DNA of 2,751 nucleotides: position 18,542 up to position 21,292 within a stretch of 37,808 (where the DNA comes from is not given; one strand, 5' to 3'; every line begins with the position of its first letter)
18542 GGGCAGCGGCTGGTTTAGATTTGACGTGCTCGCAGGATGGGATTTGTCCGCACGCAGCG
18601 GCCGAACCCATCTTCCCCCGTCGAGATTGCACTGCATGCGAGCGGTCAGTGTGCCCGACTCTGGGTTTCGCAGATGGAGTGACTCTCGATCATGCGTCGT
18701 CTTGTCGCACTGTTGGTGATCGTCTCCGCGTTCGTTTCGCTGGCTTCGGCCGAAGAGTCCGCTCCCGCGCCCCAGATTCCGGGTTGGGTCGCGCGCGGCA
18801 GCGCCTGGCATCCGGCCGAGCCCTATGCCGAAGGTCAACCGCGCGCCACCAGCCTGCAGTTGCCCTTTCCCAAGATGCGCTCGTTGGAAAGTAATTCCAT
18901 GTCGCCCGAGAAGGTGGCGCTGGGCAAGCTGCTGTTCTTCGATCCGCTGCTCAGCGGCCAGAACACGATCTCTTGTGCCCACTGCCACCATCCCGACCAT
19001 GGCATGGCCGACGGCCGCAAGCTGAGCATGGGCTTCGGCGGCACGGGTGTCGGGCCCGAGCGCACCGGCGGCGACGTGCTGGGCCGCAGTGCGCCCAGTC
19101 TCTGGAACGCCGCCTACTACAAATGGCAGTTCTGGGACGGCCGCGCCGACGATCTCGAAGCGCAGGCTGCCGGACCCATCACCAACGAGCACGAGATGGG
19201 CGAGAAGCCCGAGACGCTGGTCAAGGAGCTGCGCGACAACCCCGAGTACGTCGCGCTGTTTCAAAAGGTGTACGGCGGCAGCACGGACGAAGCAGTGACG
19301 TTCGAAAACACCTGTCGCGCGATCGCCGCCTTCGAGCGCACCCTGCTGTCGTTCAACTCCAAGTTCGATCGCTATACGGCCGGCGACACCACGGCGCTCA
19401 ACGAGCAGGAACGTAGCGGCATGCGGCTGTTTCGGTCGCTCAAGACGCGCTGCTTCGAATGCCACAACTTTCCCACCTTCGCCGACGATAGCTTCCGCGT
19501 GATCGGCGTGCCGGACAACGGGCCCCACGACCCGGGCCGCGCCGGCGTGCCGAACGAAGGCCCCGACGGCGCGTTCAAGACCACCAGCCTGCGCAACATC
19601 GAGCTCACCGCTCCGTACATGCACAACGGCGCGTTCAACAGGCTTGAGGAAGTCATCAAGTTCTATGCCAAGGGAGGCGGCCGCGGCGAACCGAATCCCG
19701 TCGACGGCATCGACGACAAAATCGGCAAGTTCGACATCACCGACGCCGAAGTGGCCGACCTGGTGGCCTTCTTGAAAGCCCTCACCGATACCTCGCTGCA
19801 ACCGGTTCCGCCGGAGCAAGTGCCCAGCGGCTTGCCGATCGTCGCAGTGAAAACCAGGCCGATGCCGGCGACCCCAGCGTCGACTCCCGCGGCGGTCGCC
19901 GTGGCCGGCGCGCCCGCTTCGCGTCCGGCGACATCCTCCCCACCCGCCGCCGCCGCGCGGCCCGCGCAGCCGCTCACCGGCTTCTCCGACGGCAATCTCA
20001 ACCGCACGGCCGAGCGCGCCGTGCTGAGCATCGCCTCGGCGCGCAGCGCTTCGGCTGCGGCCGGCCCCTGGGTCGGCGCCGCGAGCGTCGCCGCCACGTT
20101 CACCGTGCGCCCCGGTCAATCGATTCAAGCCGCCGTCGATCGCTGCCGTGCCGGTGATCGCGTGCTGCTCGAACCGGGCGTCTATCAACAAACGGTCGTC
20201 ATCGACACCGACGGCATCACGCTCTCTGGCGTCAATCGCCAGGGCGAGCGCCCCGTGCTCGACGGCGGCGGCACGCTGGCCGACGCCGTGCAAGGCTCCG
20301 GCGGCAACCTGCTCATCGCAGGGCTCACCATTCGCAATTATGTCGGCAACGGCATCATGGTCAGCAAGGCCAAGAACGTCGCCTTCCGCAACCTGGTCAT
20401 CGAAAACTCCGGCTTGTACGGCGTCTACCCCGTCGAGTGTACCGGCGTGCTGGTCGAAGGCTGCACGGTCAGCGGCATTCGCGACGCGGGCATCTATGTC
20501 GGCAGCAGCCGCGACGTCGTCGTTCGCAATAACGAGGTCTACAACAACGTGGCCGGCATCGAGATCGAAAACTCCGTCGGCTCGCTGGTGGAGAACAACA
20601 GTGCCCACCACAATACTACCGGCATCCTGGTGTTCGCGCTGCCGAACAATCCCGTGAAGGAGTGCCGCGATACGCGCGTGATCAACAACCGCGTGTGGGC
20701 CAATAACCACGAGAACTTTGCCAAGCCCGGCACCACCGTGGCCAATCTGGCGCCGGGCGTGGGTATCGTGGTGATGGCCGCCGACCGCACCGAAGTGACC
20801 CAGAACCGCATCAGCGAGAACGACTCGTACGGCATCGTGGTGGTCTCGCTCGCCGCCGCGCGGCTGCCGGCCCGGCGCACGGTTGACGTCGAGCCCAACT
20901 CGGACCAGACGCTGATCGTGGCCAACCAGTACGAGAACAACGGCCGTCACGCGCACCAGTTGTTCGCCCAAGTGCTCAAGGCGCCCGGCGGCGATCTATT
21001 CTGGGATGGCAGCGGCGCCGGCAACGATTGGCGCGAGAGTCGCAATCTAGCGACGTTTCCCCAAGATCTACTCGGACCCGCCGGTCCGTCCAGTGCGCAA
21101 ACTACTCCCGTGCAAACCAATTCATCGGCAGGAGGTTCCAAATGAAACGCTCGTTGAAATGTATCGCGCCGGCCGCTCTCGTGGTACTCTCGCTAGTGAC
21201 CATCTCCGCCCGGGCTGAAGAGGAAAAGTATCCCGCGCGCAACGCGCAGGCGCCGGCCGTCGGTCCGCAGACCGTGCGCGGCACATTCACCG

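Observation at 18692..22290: Di-haem cytochrome c peroxidase/MauG domain fused to a parallel beta-helix, translationally coupled to a stand-alone paralogue of that beta-helix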

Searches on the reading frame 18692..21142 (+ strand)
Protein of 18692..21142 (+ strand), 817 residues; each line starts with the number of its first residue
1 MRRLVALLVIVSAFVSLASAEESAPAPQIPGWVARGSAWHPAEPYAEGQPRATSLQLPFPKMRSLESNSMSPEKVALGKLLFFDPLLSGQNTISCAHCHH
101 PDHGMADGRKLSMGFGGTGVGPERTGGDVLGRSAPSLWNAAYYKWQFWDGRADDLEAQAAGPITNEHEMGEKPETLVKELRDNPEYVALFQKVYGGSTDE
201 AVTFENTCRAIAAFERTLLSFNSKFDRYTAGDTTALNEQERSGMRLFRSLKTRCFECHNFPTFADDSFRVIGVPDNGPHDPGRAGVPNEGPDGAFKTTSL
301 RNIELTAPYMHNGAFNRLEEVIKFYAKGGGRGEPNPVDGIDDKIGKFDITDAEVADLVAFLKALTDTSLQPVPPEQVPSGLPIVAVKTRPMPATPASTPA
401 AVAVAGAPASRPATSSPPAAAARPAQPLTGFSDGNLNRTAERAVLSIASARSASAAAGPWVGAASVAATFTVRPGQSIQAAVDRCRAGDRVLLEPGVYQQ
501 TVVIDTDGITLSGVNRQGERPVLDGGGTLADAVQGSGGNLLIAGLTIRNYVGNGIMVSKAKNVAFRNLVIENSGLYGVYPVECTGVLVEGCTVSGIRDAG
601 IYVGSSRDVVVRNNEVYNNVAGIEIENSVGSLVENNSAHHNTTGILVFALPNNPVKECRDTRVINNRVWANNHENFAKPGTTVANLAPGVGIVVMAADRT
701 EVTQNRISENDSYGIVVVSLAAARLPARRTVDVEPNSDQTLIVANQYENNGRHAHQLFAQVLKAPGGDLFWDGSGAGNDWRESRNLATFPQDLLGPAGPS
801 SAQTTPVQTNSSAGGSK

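Call 5: search_protein_families(library=pfam, proteins=[window:18692-21142:+], max_evalue=0.01)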
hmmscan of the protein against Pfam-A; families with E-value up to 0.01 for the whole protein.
window:18692-21142:+ (817 aa): 5 families
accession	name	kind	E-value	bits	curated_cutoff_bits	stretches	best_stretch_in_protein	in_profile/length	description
PF03150.19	CCP_MauG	-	3.3e-57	193.8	25.6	1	72-233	1-148/149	Di-haem cytochrome c peroxidase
PF13229.12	Beta_helix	-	2.3e-29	102.5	25.9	2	585-719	10-146/158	Right handed beta helix region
PF05048.19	NosD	-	7e-14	52.2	23.6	1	546-750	9-172/212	Periplasmic copper-binding protein (NosD)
PF00034.26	Cytochrom_C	-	0.00013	23.7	21.3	0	297-364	27-89/90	Cytochrome c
PF12708.12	Pect-lyase_RHGA_epim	-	0.0093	16.2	27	0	553-645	117-212/213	Rhamnogalacturonase A/epimerase, pectate lyase-like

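Call 7: search_protein_families(library=ncbifam, proteins=[window:18692-21142:+], max_evalue=0.01)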
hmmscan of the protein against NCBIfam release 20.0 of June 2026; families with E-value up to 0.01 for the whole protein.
window:18692-21142:+ (817 aa): 9 families
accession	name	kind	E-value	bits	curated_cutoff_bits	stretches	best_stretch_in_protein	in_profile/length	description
TIGR03805.1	beta_helix_1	subfamily_domain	4.8e-68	229.5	141.5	1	478-773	1-313/314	parallel beta-helix domain-containing protein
TIGR04039.1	MXAN_0977_Heme2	hypoth_equivalog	1.2e-66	225.1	362.85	1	67-370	4-327/336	MbnH family di-heme enzyme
TIGR03791.1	TTQ_mauG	equivalog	9e-63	212.2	443.85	1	71-374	2-288/291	tryptophan tryptophylquinone biosynthesis enzyme MauG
TIGR03981.2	SAM_quin_mod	hypoth_equivalog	1.4e-45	156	340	2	186-326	213-359/411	His-Xaa-Ser system-associated MauG-like protein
TIGR04247.1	NosD_copper_fam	subfamily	6.7e-17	61.1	300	1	478-751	1-263/377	nitrous oxide reductase family maturation protein NosD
TIGR03804.1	para_beta_helix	repeat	7.3e-09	35.2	19.45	1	581-620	5-43/44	parallel beta-helix repeat protein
NF052341.1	hydrazine_gamma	equivalog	2.4e-05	23.5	625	0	7-116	11-108/339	hydrazine synthase subunit gamma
NF040606.1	CytoC_perox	subfamily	0.0011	18.3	150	0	294-322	425-453/524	di-heme-cytochrome C peroxidase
NF051861.1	PolglcturonPglBAgro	equivalog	0.0039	16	600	0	555-630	128-207/437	polygalacturonase PglB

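Call 11: find_homologous_proteins(query=window:18692-21142:+, max_evalue=0.00001)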
Query window:18692-21142:+ (817 aa): 2203 proteins with E <= 0.00001 among 8000 candidates; the best 120 are listed.
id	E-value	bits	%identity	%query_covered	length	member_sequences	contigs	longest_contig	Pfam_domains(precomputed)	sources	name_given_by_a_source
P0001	0.0e+0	1858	100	100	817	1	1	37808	PF13229.13,PF03150.20,PF22842.4,PF05048.20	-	-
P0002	0.0e+0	1600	85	100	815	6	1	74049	PF13229.13,PF03150.20,PF22842.4,PF05048.20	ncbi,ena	-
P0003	0.0e+0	1389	75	99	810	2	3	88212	PF13229.13,PF03150.20,PF22842.4,PF05048.20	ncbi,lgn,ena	-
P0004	0.0e+0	1330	71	100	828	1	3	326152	PF13229.13,PF03150.20,PF22842.4,PF05048.20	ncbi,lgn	ncbi:MAG: parallel beta-helix domain-containing protein [Pirellulales bacterium]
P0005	0.0e+0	1322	71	100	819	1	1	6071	PF13229.13,PF03150.20,PF22842.4,PF05048.20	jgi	jgi:parallel beta-helix repeat protein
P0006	0.0e+0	1289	69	99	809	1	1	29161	PF13229.13,PF03150.20,PF22842.4,PF05048.20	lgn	-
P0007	0.0e+0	1283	70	99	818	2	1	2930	PF13229.13,PF03150.20,PF22842.4,PF00034.27,PF05048.20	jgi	jgi:cytochrome c peroxidase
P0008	0.0e+0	1282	71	98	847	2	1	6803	PF13229.13,PF03150.20,PF22842.4,PF00034.27,PF05048.20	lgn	-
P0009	0.0e+0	1277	70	100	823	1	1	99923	PF13229.13,PF03150.20,PF22842.4,PF05048.20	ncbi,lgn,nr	ncbi:MAG: right-handed parallel beta-helix repeat-containing protein [Planctomycetia bacterium]|nr:r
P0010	0.0e+0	1271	70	97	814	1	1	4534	PF13229.13,PF03150.20,PF22842.4,PF05048.20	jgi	jgi:cytochrome c peroxidase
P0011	0.0e+0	1253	69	98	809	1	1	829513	PF13229.13,PF03150.20,PF22842.4,PF00034.27,PF05048.20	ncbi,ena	-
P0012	0.0e+0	1237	67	98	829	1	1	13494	PF13229.13,PF03150.20,PF22842.4,PF05048.20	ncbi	-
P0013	0.0e+0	1215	66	99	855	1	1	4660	PF13229.13,PF03150.20,PF22842.4,PF05048.20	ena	-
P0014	0.0e+0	1204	65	98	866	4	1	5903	PF13229.13,PF03150.20,PF22842.4,PF05048.20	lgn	-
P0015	0.0e+0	1199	66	97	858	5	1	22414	PF13229.13,PF03150.20,PF22842.4,PF05048.20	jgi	jgi:parallel beta-helix repeat protein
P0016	0.0e+0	1134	68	89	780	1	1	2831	PF13229.13,PF03150.20,PF22842.4,PF05048.20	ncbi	ncbi:MAG: parallel beta-helix domain-containing protein, partial [Armatimonadota bacterium]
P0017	1.3e-294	998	58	97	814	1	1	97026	PF13229.13,PF03150.20,PF22842.4,PF05048.20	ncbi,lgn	-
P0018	1.6e-294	997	58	97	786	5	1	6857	PF13229.13,PF03150.20,PF22842.4,PF05048.20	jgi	jgi:parallel beta-helix repeat protein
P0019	6.9e-292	989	58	99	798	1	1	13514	PF13229.13,PF03150.20,PF22842.4,PF05048.20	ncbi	-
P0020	7.8e-292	988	59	94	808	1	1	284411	PF13229.13,PF03150.20,PF22842.4,PF05048.20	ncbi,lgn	-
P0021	5.1e-291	986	58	96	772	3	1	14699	PF13229.13,PF03150.20,PF22842.4,PF05048.20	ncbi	-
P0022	9.7e-290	981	57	97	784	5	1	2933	PF13229.13,PF03150.20,PF22842.4,PF05048.20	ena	-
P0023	1.8e-289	981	59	95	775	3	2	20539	PF13229.13,PF03150.20,PF22842.4,PF05048.20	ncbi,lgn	ncbi:MAG: hypothetical protein AMXMBFR4_12290 [Candidatus Hydrogenedentota bacterium]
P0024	3.6e-289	980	57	97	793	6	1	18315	PF13229.13,PF03150.20,PF22842.4,PF05048.20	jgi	jgi:parallel beta-helix repeat protein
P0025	7.4e-289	978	57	97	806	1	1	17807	PF13229.13,PF03150.20,PF22842.4,PF05048.20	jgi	-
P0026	2.6e-288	977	58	97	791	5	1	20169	PF13229.13,PF03150.20,PF22842.4,PF05048.20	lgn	-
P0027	5.5e-286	969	55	98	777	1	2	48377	PF13229.13,PF03150.20,PF22842.4,PF05048.20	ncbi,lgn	-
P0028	6.1e-286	969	58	97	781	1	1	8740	PF13229.13,PF03150.20,PF22842.4,PF05048.20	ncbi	-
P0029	9.8e-286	968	57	98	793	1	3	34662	PF13229.13,PF03150.20,PF22842.4,PF05048.20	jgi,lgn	jgi:parallel beta-helix repeat protein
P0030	2.4e-285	967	57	97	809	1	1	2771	PF13229.13,PF03150.20,PF22842.4,PF05048.20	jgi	jgi:cytochrome c peroxidase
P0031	6.8e-285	965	57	97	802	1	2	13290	PF13229.13,PF03150.20,PF22842.4,PF05048.20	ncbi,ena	-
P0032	6.9e-285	965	57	97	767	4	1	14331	PF13229.13,PF03150.20,PF22842.4,PF05048.20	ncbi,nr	ncbi:MAG: right-handed parallel beta-helix repeat-containing protein [Candidatus Hydrogenedentes bac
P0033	8.4e-285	965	56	97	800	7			PF13229.13,PF03150.20,PF22842.4,PF05048.20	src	-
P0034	4.3e-284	963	56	97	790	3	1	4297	PF13229.13,PF03150.20,PF22842.4,PF05048.20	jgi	-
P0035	1.3e-283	961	56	94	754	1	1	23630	PF13229.13,PF03150.20,PF22842.4,PF05048.20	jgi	jgi:parallel beta-helix repeat protein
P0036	1.6e-283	961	56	96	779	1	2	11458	PF13229.13,PF03150.20,PF22842.4,PF05048.20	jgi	-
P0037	1.7e-283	961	56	97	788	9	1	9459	PF13229.13,PF03150.20,PF22842.4,PF05048.20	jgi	-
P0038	3.7e-283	960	56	96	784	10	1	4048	PF13229.13,PF03150.20,PF22842.4,PF05048.20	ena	-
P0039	4.0e-283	960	57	95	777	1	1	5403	PF13229.13,PF03150.20,PF22842.4,PF05048.20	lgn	-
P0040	4.4e-283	959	57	97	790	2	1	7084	PF13229.13,PF03150.20,PF22842.4,PF05048.20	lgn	-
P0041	1.8e-282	957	56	97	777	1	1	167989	PF13229.13,PF03150.20,PF22842.4,PF05048.20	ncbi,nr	ncbi:MAG: right-handed parallel beta-helix repeat-containing protein [Verrucomicrobia bacterium]|nr:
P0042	4.6e-282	956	55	98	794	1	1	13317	PF13229.13,PF03150.20,PF22842.4,PF05048.20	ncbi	-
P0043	8.9e-282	955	56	97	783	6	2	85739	PF13229.13,PF03150.20,PF22842.4,PF05048.20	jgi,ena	jgi:parallel beta-helix repeat protein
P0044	3.9e-281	953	57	97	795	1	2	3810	PF13229.13,PF03150.20,PF05048.20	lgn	-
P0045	5.8e-281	952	58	98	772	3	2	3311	PF13229.13,PF03150.20,PF22842.4,PF05048.20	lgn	-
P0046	1.1e-280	951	53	97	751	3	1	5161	PF13229.13,PF03150.20,PF22842.4,PF00034.27,PF05048.20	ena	-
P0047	3.3e-280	950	56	98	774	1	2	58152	PF13229.13,PF03150.20,PF22842.4,PF05048.20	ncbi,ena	ncbi:MAG: parallel beta-helix domain-containing protein [Candidatus Hydrogenedentota bacterium]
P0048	1.7e-279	948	56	97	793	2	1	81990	PF13229.13,PF03150.20,PF22842.4,PF05048.20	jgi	-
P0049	1.8e-279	947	58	91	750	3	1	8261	PF13229.13,PF03150.20,PF22842.4,PF05048.20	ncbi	ncbi:MAG: parallel beta-helix domain-containing protein, partial [Verrucomicrobiota bacterium]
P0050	1.9e-279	947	58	95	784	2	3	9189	PF13229.13,PF12708.13,PF03150.20,PF22842.4,PF05048.20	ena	-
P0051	6.4e-279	946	55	99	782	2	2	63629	PF13229.13,PF03150.20,PF22842.4,PF05048.20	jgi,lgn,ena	-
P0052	8.8e-278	942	57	94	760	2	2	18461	PF13229.13,PF03150.20,PF22842.4,PF00034.27,PF05048.20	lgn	-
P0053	1.0e-277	942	55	96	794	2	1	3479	PF13229.13,PF03150.20,PF22842.4,PF00034.27,PF05048.20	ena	-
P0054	4.7e-276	936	56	93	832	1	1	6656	PF13229.13,PF03150.20,PF22842.4,PF05048.20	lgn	-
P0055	6.2e-273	926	56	97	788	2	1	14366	PF13229.13,PF03150.20,PF22842.4,PF05048.20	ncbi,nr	ncbi:MAG: parallel beta-helix domain-containing protein [Candidatus Hydrogenedentes bacterium]|nr:pa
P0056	8.4e-273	925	54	97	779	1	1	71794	PF13229.13,PF03150.20,PF22842.4,PF05048.20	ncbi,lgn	-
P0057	1.5e-272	925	56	95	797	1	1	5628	PF13229.13,PF03150.20,PF22842.4,PF05048.20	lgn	-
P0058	1.7e-271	921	55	98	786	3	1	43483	PF13229.13,PF03150.20,PF22842.4,PF05048.20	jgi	-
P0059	3.5e-270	917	56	94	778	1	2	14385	PF13229.13,PF03150.20,PF22842.4,PF05048.20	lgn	-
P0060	7.5e-269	912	55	97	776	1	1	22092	PF13229.13,PF03150.20,PF22842.4,PF05048.20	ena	-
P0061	2.6e-267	907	61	85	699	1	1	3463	PF13229.13,PF03150.20,PF22842.4,PF05048.20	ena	-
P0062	2.0e-265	901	54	91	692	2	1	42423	PF13229.13,PF03150.20,PF22842.4,PF00034.27,PF05048.20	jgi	jgi:parallel beta-helix repeat protein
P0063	7.5e-265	899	54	94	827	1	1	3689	PF13229.13,PF03150.20,PF22842.4,PF05048.20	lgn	-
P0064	5.6e-238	810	50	90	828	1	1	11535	PF13229.13,PF03150.20,PF22842.4,PF05048.20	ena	-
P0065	5.5e-234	797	62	71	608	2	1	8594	PF03150.20,PF22842.4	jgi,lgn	-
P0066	6.6e-233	793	62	71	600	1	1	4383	PF03150.20,PF22842.4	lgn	-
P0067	1.4e-225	769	50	92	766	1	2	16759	PF13229.13,PF03150.20,PF22842.4,PF05048.20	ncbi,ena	-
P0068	1.6e-224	766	49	97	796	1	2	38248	PF13229.13,PF03150.20,PF22842.4,PF00034.27,PF05048.20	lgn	-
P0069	8.0e-224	763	50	97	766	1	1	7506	PF13229.13,PF03150.20,PF22842.4,PF05048.20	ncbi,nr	ncbi:MAG: parallel beta-helix domain-containing protein [Blastocatellia bacterium]|nr:parallel beta-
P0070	8.2e-224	763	52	93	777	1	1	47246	PF13229.13,PF03150.20,PF22842.4,PF05048.20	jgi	jgi:cytochrome c peroxidase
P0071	1.1e-223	763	51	89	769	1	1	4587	PF13229.13,PF03150.20,PF22842.4,PF05048.20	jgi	jgi:cytochrome c peroxidase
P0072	1.3e-223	763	50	94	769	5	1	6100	PF13229.13,PF03150.20,PF22842.4,PF05048.20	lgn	-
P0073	2.5e-223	762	51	93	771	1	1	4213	PF13229.13,PF03150.20,PF22842.4,PF05048.20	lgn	-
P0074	3.0e-223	761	41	94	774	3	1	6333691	PF13229.13,PF03150.20,PF22842.4,PF05048.20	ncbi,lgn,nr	ncbi:MAG: right-handed parallel beta-helix repeat-containing protein [Acidobacteriota bacterium]|nr:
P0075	4.3e-223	761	50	93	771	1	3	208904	PF13229.13,PF03150.20,PF22842.4,PF05048.20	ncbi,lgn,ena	ncbi:MAG: parallel beta-helix domain-containing protein [Blastocatellales bacterium]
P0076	4.4e-223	761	48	96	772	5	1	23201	PF13229.13,PF03150.20,PF22842.4,PF05048.20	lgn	-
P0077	5.0e-223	761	51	93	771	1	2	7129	PF13229.13,PF03150.20,PF22842.4,PF05048.20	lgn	-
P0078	7.0e-223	760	50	90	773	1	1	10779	PF13229.13,PF03150.20,PF22842.4,PF21419.3,PF05048.20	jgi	jgi:cytochrome c peroxidase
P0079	9.7e-223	760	48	97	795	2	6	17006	PF13229.13,PF03150.20,PF22842.4,PF05048.20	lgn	-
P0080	1.1e-222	760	49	97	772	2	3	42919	PF13229.13,PF03150.20,PF22842.4,PF05048.20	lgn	-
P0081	3.2e-222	758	48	92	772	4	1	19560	PF13229.13,PF03150.20,PF22842.4,PF05048.20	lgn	-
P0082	3.2e-222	758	52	89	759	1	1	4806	PF13229.13,PF03150.20,PF22842.4,PF05048.20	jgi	jgi:parallel beta-helix repeat protein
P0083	3.9e-222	758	50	93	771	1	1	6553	PF13229.13,PF03150.20,PF22842.4,PF05048.20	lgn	-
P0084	5.9e-222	757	50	93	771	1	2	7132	PF13229.13,PF03150.20,PF22842.4,PF05048.20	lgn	-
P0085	6.0e-222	757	46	92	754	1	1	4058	PF13229.13,PF03150.20,PF22842.4,PF05048.20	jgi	jgi:cytochrome c peroxidase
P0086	1.3e-221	756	48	98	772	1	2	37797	PF13229.13,PF03150.20,PF22842.4,PF05048.20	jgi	jgi:cytochrome c peroxidase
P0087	1.5e-221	756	50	92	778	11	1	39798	PF13229.13,PF03150.20,PF22842.4,PF05048.20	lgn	-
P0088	2.1e-221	755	50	92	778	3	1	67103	PF13229.13,PF03150.20,PF22842.4,PF05048.20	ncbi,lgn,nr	ncbi:MAG: right-handed parallel beta-helix repeat-containing protein [Acidobacteria bacterium]|nr:ri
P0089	2.7e-221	755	52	92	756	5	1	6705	PF13229.13,PF03150.20,PF22842.4,PF05048.20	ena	-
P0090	5.0e-221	754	50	92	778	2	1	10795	PF13229.13,PF03150.20,PF22842.4,PF05048.20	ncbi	-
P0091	1.3e-220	753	48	97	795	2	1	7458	PF13229.13,PF03150.20,PF22842.4,PF05048.20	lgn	-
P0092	1.7e-220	752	51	90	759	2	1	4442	PF13229.13,PF03150.20,PF22842.4,PF05048.20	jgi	jgi:parallel beta-helix repeat protein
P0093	1.8e-220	752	49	91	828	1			PF13229.13,PF03150.20,PF22842.4,PF05048.20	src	-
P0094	1.8e-220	752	50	90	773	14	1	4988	PF13229.13,PF03150.20,PF22842.4,PF05048.20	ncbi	-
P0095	2.0e-220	752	51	91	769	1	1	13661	PF13229.13,PF03150.20,PF22842.4,PF05048.20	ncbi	ncbi:MAG: parallel beta-helix domain-containing protein [Blastocatellia bacterium]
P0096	2.1e-220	752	53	91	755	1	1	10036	PF13229.13,PF03150.20,PF22842.4,PF05048.20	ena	-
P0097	2.3e-220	752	49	91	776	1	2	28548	PF13229.13,PF03150.20,PF22842.4,PF05048.20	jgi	jgi:cytochrome c peroxidase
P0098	3.6e-220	751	50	92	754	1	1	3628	PF13229.13,PF03150.20,PF22842.4,PF05048.20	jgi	jgi:cytochrome c peroxidase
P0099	4.5e-220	751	50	92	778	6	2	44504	PF13229.13,PF03150.20,PF22842.4,PF05048.20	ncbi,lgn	-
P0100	4.6e-220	751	49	91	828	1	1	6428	PF13229.13,PF03150.20,PF22842.4,PF05048.20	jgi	jgi:cytochrome c peroxidase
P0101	5.1e-220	751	51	92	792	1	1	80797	PF13229.13,PF03150.20,PF22842.4,PF05048.20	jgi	jgi:cytochrome c peroxidase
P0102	6.1e-220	751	50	89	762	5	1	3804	PF13229.13,PF03150.20,PF22842.4,PF05048.20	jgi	jgi:cytochrome c peroxidase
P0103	6.8e-220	750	51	89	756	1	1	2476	PF13229.13,PF03150.20,PF22842.4,PF05048.20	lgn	-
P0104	9.8e-220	750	50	92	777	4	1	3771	PF13229.13,PF03150.20,PF22842.4,PF05048.20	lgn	-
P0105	1.1e-219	750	50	92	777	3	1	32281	PF13229.13,PF03150.20,PF22842.4,PF05048.20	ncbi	-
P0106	1.7e-219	749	50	91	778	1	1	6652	PF13229.13,PF03150.20,PF22842.4,PF05048.20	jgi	jgi:cytochrome c peroxidase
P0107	2.4e-219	749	51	89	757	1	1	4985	PF13229.13,PF07602.18,PF03150.20,PF22842.4,PF05048.20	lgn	-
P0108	2.5e-219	749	49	91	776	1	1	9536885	PF13229.13,PF03150.20,PF22842.4,PF05048.20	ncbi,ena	-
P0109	3.5e-219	748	49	97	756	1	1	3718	PF13229.13,PF03150.20,PF22842.4,PF05048.20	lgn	-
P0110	5.5e-219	747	53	91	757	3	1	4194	PF13229.13,PF03150.20,PF05048.20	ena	-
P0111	8.5e-219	747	48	98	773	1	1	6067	PF13229.13,PF03150.20,PF22842.4,PF05048.20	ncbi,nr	ncbi:MAG: right-handed parallel beta-helix repeat-containing protein [Blastocatellia bacterium]|nr:r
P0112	9.1e-219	747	48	99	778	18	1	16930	PF13229.13,PF03150.20,PF22842.4,PF05048.20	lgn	-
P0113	1.6e-218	746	50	92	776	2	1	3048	PF13229.13,PF03150.20,PF22842.4,PF05048.20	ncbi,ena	-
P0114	2.0e-218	746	55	46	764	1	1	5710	PF13229.13,PF03150.20,PF22842.4,PF05048.20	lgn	-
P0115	2.3e-218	745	49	92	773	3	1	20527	PF13229.13,PF03150.20,PF22842.4,PF05048.20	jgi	jgi:parallel beta-helix repeat protein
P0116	2.7e-218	745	51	91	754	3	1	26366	PF13229.13,PF03150.20,PF22842.4,PF05048.20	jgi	jgi:cytochrome c peroxidase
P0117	2.9e-218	745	48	93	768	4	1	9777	PF13229.13,PF03150.20,PF22842.4,PF05048.20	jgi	jgi:cytochrome c peroxidase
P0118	3.3e-218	745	48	98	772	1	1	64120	PF13229.13,PF03150.20,PF22842.4,PF05048.20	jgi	jgi:cytochrome c peroxidase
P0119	3.5e-218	745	49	93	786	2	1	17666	PF13229.13,PF03150.20,PF22842.4,PF05048.20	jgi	-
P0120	4.3e-218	744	51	92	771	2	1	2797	PF13229.13,PF03150.20,PF22842.4,PF05048.20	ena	-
